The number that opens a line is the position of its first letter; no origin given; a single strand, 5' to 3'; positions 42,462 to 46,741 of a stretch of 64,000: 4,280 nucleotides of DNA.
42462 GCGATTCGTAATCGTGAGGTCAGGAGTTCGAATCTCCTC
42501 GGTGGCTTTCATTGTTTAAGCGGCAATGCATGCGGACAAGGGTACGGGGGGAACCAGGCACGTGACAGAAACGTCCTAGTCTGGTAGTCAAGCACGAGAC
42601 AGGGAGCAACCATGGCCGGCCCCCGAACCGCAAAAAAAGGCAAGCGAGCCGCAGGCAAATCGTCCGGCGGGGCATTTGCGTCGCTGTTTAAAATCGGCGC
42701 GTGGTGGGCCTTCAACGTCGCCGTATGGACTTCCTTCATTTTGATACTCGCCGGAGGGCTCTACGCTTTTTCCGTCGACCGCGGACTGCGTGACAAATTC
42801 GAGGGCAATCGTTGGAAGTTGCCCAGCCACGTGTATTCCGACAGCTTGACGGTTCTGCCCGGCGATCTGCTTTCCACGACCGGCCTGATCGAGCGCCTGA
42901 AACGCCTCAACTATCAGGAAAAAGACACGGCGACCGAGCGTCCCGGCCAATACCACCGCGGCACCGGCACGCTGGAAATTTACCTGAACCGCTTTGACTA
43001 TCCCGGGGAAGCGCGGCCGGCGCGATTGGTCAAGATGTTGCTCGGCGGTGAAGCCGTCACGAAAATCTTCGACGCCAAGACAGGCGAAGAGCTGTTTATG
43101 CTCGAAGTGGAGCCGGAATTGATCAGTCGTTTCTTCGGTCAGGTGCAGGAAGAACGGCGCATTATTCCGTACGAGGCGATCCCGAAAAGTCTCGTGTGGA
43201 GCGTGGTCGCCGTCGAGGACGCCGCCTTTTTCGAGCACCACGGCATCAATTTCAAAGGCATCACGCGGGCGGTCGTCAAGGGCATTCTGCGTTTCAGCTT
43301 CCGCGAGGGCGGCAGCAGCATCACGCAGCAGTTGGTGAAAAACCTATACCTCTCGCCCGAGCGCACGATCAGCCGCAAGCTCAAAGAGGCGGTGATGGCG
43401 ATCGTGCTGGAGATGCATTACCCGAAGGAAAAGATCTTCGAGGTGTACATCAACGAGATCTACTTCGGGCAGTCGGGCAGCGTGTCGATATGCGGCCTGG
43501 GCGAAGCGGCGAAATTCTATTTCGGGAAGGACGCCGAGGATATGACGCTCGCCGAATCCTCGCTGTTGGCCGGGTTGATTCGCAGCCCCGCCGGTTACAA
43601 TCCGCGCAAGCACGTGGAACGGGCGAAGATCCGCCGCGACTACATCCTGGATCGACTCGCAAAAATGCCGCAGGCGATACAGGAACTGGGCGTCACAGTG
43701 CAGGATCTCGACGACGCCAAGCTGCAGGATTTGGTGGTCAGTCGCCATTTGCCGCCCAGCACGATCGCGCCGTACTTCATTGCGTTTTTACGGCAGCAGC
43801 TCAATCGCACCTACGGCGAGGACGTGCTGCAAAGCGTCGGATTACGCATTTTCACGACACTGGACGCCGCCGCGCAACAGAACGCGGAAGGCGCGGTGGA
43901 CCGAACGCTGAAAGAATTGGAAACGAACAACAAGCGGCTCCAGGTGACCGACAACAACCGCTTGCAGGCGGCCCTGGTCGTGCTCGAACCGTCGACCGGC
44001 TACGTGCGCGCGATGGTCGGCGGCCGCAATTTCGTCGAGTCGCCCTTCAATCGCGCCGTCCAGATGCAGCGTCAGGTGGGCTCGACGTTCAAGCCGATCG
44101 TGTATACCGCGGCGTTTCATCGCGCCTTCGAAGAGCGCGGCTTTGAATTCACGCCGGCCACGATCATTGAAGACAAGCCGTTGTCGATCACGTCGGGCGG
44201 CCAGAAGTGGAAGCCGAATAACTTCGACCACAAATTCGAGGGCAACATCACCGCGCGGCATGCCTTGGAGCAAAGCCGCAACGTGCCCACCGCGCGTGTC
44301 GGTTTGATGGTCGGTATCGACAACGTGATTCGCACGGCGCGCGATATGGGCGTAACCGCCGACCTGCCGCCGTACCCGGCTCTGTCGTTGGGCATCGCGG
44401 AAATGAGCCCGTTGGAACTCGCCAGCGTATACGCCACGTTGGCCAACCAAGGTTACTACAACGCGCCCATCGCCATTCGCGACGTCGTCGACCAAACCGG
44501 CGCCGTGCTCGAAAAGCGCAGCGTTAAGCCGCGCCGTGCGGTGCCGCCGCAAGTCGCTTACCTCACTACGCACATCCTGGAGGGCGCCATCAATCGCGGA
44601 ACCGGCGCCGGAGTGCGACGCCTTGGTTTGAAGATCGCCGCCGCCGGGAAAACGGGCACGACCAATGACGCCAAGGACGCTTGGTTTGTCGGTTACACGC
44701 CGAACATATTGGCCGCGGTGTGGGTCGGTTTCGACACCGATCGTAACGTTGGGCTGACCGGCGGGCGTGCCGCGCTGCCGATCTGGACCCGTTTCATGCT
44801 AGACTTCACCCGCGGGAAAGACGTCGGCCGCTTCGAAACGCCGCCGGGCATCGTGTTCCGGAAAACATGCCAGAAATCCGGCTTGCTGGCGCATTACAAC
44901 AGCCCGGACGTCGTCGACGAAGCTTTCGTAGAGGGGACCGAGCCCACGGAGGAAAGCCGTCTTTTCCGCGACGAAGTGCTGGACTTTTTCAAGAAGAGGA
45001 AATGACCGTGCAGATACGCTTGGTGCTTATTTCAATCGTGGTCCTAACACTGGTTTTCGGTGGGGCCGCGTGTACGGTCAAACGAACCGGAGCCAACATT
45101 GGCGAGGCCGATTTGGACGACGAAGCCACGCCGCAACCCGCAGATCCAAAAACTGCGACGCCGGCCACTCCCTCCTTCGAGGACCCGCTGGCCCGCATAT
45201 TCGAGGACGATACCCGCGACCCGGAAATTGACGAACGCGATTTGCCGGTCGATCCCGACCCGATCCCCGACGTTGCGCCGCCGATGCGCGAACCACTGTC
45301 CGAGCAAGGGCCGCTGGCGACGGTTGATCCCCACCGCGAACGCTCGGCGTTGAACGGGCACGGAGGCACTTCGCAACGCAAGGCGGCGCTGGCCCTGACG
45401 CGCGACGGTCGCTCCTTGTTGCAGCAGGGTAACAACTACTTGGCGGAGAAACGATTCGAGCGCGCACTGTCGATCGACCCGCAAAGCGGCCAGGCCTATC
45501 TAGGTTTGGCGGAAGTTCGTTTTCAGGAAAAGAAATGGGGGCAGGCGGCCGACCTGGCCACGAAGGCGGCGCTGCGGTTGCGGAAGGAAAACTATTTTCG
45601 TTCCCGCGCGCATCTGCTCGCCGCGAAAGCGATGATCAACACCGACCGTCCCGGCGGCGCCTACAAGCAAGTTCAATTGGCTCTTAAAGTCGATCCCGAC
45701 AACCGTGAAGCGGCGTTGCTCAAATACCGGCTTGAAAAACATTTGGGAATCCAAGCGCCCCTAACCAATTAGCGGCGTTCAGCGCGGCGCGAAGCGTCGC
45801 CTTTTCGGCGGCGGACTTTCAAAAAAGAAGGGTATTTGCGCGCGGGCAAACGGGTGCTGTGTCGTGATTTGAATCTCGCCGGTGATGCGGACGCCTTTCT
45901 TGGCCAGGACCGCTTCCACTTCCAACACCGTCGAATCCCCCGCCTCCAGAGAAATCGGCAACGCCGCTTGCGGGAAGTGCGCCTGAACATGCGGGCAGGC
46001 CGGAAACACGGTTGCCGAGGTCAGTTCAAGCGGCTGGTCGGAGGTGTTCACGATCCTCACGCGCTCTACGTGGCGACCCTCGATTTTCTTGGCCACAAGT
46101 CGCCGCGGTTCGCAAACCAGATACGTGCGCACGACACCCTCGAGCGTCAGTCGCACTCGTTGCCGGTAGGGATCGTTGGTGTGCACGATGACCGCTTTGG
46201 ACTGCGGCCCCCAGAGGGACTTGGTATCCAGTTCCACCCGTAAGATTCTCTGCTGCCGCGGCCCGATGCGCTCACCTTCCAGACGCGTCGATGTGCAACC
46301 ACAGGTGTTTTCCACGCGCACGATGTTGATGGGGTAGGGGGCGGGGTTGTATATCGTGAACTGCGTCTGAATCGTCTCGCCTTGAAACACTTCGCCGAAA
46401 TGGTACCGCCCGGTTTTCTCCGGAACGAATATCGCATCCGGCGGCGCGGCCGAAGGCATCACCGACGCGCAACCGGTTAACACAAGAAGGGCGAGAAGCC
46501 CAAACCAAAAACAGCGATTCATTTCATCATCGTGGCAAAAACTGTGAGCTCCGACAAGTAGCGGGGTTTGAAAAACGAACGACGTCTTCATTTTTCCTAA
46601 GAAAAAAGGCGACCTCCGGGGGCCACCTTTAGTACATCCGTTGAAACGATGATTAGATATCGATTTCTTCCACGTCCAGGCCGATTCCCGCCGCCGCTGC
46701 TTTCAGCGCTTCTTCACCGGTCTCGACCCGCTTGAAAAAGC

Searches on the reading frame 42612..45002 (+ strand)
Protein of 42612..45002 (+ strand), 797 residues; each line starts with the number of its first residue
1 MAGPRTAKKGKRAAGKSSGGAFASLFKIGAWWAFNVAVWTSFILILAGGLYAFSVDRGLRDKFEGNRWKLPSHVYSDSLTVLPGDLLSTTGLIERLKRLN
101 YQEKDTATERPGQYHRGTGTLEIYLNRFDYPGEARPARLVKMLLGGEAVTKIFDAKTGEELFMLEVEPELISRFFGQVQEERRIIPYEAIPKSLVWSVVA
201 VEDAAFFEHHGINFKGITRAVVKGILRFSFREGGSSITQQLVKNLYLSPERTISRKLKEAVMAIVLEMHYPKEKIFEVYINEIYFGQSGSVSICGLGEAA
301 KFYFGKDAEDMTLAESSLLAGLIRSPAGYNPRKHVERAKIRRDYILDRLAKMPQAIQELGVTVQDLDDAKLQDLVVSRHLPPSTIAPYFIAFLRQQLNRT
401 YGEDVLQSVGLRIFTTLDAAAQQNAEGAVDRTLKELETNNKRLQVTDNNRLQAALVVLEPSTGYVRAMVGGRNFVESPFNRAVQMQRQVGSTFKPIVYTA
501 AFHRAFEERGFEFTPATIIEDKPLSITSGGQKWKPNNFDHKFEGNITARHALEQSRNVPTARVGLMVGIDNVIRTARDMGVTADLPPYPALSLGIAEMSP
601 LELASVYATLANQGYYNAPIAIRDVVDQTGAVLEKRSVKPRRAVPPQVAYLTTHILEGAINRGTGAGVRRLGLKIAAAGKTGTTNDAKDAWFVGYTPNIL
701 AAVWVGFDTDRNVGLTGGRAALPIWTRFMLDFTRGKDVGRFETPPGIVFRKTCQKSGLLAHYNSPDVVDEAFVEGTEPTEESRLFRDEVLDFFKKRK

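Call 19: search_protein_families(library=pfam, proteins=[window:42612-45002:+], max_evalue=0.0001)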
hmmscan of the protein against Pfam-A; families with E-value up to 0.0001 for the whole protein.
window:42612-45002:+ (797 aa): 3 families
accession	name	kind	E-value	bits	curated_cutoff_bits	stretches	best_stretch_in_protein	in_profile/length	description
PF00912.28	Transgly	-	1.6e-58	197.5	27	1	172-349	6-177/178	Transglycosylase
PF00905.27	Transpeptidase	-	3.4e-28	99.2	22.1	1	454-705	2-273/299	Penicillin binding protein transpeptidase domain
PF14814.11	UB2H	-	1.7e-11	44.5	27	1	83-162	3-81/85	Bifunctional transglycosylase second domain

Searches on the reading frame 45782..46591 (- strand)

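Call 19: search_protein_families(library=pfam, proteins=[window:45782-46591:-], max_evalue=0.0001)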
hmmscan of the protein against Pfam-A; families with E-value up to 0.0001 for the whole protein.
window:45782-46591:- (270 aa): 2 families
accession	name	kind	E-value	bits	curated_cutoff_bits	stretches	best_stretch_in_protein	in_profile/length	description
PF07610.17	DUF1573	-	1.5e-17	63.9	26.1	1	61-154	6-98/98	Protein of unknown function (DUF1573)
PF22544.2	HYDIN_VesB_CFA65-like_Ig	-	9.4e-09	35.9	25.5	1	63-152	10-99/100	HYDIN/CFA65/VesB-like, Ig-like domain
